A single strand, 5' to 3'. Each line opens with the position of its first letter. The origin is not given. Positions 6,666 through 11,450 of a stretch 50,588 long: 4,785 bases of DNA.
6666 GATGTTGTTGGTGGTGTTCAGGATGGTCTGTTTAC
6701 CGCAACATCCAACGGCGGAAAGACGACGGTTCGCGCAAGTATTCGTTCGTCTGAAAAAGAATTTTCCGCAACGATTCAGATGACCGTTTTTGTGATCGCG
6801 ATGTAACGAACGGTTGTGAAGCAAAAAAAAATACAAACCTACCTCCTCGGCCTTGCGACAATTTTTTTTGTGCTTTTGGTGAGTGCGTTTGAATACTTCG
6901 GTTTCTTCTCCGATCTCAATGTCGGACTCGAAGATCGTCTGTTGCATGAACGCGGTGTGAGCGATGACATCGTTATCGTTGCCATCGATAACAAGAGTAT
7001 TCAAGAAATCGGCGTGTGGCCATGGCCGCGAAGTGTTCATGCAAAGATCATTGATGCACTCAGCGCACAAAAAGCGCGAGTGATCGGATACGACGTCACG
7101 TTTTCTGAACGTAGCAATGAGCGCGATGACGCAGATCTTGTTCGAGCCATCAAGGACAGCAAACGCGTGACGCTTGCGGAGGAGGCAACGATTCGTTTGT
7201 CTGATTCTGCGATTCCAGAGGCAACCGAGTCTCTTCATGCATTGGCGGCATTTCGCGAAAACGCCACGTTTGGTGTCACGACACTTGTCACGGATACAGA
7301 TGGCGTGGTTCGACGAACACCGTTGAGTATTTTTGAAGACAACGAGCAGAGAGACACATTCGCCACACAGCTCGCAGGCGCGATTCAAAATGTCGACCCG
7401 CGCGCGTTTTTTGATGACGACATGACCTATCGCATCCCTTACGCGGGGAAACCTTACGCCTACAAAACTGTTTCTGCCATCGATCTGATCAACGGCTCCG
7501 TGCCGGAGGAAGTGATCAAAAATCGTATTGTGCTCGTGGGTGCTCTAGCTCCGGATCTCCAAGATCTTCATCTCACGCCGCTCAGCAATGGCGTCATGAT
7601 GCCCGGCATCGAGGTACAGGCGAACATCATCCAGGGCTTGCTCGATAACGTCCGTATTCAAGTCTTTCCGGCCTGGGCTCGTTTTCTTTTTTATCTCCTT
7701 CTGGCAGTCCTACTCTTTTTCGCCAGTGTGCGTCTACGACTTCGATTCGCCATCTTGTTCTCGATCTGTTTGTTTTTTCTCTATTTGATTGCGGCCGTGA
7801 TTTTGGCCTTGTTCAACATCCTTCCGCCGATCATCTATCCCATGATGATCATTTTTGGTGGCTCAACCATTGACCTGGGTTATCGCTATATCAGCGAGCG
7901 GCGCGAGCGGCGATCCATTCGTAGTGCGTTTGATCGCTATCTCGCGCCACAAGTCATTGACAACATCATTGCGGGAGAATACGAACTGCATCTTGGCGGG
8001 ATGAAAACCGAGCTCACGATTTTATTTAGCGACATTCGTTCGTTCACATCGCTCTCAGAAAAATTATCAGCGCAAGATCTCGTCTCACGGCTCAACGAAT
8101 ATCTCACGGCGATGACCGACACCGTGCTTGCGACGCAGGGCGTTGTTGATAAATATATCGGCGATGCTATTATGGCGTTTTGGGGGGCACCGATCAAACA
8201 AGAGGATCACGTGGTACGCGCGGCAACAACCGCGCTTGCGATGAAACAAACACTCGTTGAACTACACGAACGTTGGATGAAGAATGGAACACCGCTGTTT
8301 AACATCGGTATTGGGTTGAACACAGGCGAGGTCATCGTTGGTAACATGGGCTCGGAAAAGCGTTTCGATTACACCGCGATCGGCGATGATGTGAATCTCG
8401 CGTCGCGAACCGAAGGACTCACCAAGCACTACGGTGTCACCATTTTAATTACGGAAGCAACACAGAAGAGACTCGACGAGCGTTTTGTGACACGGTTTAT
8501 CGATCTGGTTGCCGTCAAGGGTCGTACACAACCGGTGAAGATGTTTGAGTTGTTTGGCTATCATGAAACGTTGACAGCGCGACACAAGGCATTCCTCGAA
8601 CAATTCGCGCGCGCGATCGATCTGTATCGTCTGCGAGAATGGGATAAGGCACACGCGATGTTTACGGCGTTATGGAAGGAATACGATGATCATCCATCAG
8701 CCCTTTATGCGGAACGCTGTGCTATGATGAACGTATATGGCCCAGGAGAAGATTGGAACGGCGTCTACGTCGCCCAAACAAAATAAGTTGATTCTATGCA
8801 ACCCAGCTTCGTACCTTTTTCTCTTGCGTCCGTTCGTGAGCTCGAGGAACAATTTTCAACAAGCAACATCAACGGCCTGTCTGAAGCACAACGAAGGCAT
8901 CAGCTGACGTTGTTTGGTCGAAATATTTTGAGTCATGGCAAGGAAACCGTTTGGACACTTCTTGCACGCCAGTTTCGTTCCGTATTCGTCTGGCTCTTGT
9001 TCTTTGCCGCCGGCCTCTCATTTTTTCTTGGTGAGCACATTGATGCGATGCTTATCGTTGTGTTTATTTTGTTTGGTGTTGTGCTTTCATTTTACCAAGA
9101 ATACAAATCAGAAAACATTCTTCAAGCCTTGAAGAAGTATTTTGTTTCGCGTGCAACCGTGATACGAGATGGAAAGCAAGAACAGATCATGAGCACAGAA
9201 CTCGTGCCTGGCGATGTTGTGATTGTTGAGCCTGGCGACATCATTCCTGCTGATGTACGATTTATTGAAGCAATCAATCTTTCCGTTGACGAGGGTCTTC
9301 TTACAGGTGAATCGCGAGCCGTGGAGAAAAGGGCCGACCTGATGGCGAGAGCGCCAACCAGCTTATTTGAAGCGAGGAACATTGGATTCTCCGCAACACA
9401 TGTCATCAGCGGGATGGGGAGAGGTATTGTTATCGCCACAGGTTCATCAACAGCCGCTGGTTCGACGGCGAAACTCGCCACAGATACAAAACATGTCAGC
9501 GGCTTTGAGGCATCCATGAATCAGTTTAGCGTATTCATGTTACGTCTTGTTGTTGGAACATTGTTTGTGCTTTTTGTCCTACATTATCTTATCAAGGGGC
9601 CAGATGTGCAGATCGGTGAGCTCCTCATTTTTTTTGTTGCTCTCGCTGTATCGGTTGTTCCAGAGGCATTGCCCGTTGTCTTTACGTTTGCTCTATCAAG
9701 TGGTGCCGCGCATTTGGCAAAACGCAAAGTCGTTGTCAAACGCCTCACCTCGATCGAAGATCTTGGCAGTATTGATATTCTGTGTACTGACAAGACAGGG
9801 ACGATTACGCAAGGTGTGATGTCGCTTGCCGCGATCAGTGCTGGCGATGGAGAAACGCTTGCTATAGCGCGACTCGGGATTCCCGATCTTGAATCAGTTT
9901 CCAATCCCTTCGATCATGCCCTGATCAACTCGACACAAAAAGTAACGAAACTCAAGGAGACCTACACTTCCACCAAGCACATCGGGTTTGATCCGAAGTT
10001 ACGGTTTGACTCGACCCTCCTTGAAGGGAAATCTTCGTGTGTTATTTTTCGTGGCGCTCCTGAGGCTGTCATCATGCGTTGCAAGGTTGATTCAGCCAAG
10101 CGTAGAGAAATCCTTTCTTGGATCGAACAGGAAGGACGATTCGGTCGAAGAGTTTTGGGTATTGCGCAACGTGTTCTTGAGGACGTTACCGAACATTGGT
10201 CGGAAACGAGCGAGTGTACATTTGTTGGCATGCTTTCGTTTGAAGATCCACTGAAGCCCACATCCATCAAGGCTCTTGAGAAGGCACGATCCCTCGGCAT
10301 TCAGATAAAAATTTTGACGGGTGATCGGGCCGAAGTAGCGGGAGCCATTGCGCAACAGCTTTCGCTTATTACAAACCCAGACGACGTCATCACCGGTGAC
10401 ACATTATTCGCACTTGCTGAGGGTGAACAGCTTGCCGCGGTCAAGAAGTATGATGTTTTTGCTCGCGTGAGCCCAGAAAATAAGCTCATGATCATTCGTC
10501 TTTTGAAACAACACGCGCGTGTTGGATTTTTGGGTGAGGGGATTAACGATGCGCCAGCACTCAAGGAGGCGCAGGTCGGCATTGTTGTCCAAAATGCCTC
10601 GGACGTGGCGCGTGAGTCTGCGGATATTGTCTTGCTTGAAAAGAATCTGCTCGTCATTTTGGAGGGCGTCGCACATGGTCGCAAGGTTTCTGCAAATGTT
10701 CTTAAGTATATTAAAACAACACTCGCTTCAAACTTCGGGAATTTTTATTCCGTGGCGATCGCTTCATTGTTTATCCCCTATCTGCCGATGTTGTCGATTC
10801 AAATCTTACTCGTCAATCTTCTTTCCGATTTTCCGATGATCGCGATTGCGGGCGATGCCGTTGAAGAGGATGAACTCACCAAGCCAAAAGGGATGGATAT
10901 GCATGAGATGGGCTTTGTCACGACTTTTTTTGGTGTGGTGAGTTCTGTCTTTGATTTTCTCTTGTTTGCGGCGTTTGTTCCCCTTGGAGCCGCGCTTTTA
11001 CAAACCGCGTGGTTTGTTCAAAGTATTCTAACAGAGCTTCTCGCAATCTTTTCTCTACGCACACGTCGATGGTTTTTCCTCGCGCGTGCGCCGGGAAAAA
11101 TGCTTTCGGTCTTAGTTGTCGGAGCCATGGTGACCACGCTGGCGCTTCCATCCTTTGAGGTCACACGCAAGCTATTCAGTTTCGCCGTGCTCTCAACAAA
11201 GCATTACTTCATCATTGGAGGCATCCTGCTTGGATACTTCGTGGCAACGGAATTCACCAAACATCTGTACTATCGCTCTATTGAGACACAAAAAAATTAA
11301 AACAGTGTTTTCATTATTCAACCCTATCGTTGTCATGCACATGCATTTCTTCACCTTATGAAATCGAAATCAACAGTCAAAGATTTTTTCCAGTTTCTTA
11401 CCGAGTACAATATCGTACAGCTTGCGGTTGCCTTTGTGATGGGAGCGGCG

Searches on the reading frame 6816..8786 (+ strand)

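Call 54: search_protein_families(library=pfam, proteins=[window:6816-8786:+], max_evalue=0.00001)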
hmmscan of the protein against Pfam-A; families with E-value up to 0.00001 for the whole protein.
window:6816-8786:+ (656 aa): 2 families
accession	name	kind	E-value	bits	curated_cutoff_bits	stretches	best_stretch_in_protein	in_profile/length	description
PF05226.16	CHASE2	-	8.4e-55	186.5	26.3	1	19-299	3-254/257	CHASE2 domain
PF00211.25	Guanylate_cyc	-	8.8e-26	91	21.9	1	398-577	7-179/183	Adenylate and Guanylate cyclase catalytic domain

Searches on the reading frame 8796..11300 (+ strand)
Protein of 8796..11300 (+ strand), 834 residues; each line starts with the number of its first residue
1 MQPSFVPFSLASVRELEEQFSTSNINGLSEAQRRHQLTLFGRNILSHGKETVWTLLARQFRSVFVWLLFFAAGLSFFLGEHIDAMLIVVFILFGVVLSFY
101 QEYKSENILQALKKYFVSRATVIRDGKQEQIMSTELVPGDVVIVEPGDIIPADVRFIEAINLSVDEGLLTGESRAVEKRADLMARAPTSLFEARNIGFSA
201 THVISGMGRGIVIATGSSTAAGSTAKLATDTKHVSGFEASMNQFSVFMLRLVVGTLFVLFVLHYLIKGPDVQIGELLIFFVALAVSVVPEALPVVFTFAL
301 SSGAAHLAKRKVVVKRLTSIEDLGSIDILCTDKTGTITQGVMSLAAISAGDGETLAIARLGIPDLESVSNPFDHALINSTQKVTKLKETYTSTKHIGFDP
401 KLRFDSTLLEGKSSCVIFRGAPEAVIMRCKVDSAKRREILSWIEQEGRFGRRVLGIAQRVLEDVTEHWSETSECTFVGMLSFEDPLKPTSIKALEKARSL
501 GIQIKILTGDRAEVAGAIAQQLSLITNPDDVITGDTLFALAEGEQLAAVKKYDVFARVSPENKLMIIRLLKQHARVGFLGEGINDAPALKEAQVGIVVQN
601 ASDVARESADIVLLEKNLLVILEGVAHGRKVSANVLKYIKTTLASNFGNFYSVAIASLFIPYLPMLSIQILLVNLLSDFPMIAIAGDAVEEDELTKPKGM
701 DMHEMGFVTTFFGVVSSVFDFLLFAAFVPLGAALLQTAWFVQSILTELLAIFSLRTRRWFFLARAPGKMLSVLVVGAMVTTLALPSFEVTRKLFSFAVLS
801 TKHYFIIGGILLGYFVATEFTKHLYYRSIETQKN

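Call 54: search_protein_families(library=pfam, proteins=[window:8796-11300:+], max_evalue=0.00001)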
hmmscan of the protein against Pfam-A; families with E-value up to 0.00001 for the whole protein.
window:8796-11300:+ (834 aa): 4 families
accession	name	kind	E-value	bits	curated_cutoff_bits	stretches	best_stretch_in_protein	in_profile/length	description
PF00122.25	E1-E2_ATPase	-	2.8e-39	134.9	28.1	1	118-310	5-181/181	E1-E2 ATPase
PF00689.26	Cation_ATPase_C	-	8.7e-17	61.9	27.3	1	663-823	2-174/175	Cation transporting ATPase, C-terminus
PF00702.32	Hydrolase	-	2.7e-14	54.5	26.4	1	326-592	1-190/191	haloacid dehalogenase-like hydrolase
PF00690.31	Cation_ATPase_N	-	2e-13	50.2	20.4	1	10-75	3-69/69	Cation transporter/ATPase, N-terminus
